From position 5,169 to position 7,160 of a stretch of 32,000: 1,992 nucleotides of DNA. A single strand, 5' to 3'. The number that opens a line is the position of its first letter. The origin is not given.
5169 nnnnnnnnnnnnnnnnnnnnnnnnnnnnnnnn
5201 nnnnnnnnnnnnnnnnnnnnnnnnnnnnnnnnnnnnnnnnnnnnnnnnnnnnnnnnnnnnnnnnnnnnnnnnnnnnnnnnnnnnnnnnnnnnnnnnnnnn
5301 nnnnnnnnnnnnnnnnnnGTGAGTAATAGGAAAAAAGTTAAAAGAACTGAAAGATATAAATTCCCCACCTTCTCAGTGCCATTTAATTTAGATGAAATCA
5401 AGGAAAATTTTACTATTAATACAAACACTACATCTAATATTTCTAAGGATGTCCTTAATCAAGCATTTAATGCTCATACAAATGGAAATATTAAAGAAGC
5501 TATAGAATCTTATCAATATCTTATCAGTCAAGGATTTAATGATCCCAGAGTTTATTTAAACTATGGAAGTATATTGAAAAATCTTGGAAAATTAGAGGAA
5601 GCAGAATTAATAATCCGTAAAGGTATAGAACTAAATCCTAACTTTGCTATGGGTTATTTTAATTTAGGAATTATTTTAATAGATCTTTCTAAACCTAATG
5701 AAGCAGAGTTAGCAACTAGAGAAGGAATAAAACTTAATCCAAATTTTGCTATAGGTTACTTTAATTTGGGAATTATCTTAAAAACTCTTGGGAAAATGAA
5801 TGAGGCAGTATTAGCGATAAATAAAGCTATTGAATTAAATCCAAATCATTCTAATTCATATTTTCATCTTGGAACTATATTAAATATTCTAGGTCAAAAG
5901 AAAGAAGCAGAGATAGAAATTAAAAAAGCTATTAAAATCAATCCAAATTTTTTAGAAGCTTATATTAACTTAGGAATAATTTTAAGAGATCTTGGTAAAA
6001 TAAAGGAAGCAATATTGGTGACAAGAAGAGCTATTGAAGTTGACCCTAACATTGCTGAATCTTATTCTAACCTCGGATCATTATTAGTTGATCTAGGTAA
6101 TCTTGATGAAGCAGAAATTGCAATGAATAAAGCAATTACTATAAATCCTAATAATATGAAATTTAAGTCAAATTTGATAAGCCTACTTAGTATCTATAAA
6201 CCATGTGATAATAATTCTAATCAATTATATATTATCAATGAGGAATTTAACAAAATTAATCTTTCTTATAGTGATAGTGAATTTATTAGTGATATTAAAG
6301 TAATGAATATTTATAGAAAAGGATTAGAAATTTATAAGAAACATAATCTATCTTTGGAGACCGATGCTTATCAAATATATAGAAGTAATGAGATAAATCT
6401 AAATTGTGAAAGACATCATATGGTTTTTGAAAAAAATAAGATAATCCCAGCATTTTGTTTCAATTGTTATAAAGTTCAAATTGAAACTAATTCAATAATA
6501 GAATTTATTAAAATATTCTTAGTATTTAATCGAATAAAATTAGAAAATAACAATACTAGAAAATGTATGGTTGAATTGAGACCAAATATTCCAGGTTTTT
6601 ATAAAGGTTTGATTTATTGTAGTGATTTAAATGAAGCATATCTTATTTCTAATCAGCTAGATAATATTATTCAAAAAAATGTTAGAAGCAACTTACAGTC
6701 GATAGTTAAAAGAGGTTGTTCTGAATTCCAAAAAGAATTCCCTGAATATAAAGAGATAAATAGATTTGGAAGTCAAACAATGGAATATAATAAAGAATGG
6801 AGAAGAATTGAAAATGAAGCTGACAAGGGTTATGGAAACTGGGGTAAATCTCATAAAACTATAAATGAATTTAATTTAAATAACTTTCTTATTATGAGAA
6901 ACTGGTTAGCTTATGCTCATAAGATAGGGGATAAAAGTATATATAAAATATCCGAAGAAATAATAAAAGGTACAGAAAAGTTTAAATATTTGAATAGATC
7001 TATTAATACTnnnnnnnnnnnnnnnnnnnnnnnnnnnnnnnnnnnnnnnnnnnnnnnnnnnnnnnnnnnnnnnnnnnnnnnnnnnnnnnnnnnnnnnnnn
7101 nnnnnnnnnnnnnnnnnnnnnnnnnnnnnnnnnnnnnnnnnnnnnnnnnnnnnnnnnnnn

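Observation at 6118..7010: Orphan C-terminal domain with a C-x2-H-H-x12-C-x2-C motif where paralogs carry a sulfotransferase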

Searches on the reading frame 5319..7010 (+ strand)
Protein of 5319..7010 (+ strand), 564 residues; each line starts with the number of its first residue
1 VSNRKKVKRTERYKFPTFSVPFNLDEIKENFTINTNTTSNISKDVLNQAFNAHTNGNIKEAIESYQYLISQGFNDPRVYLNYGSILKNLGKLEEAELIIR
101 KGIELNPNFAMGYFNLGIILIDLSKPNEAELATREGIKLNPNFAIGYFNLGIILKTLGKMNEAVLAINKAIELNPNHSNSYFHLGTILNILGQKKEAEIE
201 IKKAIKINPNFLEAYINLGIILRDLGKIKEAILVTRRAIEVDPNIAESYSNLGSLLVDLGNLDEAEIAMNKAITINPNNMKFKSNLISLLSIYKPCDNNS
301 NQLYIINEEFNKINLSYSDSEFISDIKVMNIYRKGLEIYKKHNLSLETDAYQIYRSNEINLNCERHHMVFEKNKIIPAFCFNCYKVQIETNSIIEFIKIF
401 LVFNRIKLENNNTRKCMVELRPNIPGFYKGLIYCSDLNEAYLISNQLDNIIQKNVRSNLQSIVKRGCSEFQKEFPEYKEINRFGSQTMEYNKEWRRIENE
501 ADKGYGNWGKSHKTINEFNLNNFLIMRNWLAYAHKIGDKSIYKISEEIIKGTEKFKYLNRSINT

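Call 8: search_protein_families(library=pfam, proteins=[window:5319-7010:+], max_evalue=0.1)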
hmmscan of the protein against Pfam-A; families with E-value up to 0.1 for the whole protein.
window:5319-7010:+ (564 aa): 27 families (the best 25 are shown)
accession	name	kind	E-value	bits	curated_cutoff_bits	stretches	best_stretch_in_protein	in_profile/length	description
PF13181.12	TPR_8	-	6.3e-46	151.1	25.7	5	246-279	1-34/34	Tetratricopeptide repeat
PF13431.12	TPR_17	-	2.6e-42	140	24.4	5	168-198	3-33/34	Tetratricopeptide repeat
PF00515.34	TPR_1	-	3.9e-42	140.8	27.8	6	144-177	1-34/34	Tetratricopeptide repeat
PF07719.23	TPR_2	-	1.2e-40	134.6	27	6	246-279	1-34/34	Tetratricopeptide repeat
PF13414.12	TPR_11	-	6e-28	96.7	26.8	5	221-260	3-42/42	TPR repeat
PF13428.12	TPR_14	-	4e-17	61.4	23.5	1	76-117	1-42/44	Tetratricopeptide repeat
PF13432.12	TPR_16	-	2.7e-16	60.1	32.7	2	218-279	3-64/65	Tetratricopeptide repeat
PF13424.12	TPR_12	-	7.5e-16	58.5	30.1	2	213-275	4-74/77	Tetratricopeptide repeat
PF14559.12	TPR_19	-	1.9e-14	54.2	25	3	55-108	4-57/68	Tetratricopeptide repeat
PF23914.1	TPR_CcmH_CycH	-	6.5e-14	52.5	42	2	130-232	36-141/158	Cytochrome c-type biogenesis protein H TPR domain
PF13374.12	TPR_10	-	1.5e-12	47.5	27.5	1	246-275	2-31/42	Tetratricopeptide repeat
PF12569.14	NatA_aux_su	-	1e-08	35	33.3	1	181-242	195-256/515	N-terminal acetyltransferase A, auxiliary subunit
PF13174.12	TPR_6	-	3.4e-08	34.1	26.3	0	147-177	3-33/33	Tetratricopeptide repeat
PF12895.13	ANAPC3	-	1.2e-06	29.1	27.2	0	208-271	19-81/82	Anaphase-promoting complex, cyclosome, subunit 3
PF24885.1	TPR_NPHP3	-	1.3e-06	28.4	100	1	197-280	85-175/239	Nephrocystin-3 TPR domain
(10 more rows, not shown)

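Call 9: search_protein_families(library=ncbifam, proteins=[window:5319-7010:+], max_evalue=1)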
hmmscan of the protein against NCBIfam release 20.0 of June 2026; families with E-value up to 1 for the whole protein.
window:5319-7010:+ (564 aa): 23 families
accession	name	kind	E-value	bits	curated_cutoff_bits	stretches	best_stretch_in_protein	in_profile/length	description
NF033762.1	social_mot_Tgl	equivalog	1.9e-24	86.4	225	3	193-271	151-229/252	social motility TPR repeat lipoprotein Tgl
NF040959.1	MamA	equivalog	4.8e-24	84.9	200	2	46-197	41-192/204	magnetosome protein MamA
TIGR02917.1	PEP_TPR_lipo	equivalog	9.1e-21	73.5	312.2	1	55-288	342-575/899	XrtA/PEP-CTERM system TPR-repeat protein PrsT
TIGR02521.1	type_IV_pilW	equivalog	2.2e-20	73.2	154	2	158-284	45-173/234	type IV pilus biogenesis/stability protein PilW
TIGR00990.1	3a0801s09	subfamily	7.3e-20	71.1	757.25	2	104-280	325-501/615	mitochondrial import receptor subunit TOM70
NF033920.0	C39_PA2778_fam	equivalog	7.5e-14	51.7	150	3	43-141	157-255/255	PA2778 family cysteine peptidase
TIGR02552.1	LcrH_SycD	equivalog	1.2e-13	51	104.8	3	148-209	56-117/136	SycD/LcrH family type III secretion system chaperone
NF033758.1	gliding_GltE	equivalog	1.3e-13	50.7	225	3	74-193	220-339/411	adventurous gliding motility TPR repeat lipoprotein GltE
NF047558.1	TPR_END_plus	domain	7.4e-11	41.8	32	2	181-213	2-34/56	TPR end-of-group domain-containing protein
NF008391.2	PRK11189.1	equivalog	7.7e-10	38.7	250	2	178-269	65-156/297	lipoprotein NlpI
NF047507.1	TPR_BatC_Lepto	exception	7.8e-09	35.3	175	3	156-218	70-136/214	TPR repeat-containing protein BatC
NF002725.1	PRK02603.1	equivalog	3.5e-07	30.4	143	2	147-200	75-128/173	photosystem I assembly protein Ycf3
NF040561.1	PrimPol_Msp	equivalog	4.6e-07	28.8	200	1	213-316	26-121/515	CRISPR-associated primase-polymerase type A1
NF041522.1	TPR_sll0314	equivalog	1.3e-05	24.5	225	1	89-206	129-242/275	Sll0314/Alr1548 family TPR repeat-containing protein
NF038257.2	exopoly_VpsP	subfamily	1.5e-05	24.8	125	1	154-190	44-79/213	VpsP family polysaccharide biosynthesis protein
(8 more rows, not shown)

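Call 80: search_protein_families(library=padloc, proteins=[window:5319-7010:+], max_evalue=0.1)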
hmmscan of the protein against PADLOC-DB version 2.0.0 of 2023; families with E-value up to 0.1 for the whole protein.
window:5319-7010:+ (564 aa): 4 families
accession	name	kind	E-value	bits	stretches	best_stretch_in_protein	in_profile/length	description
PDLC01101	PrimPol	-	1.9e-10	38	1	212-369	33-174/490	adaptation polymerase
PDLC04781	PDC-M71B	-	0.00013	18.8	1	37-108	111-182/515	-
PDLC01092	C3a198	-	0.00084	16.4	1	110-221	196-313/523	TPR protein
PDLC01171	TPR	-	0.0026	14.8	1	70-210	135-285/504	TPR repeats containing protein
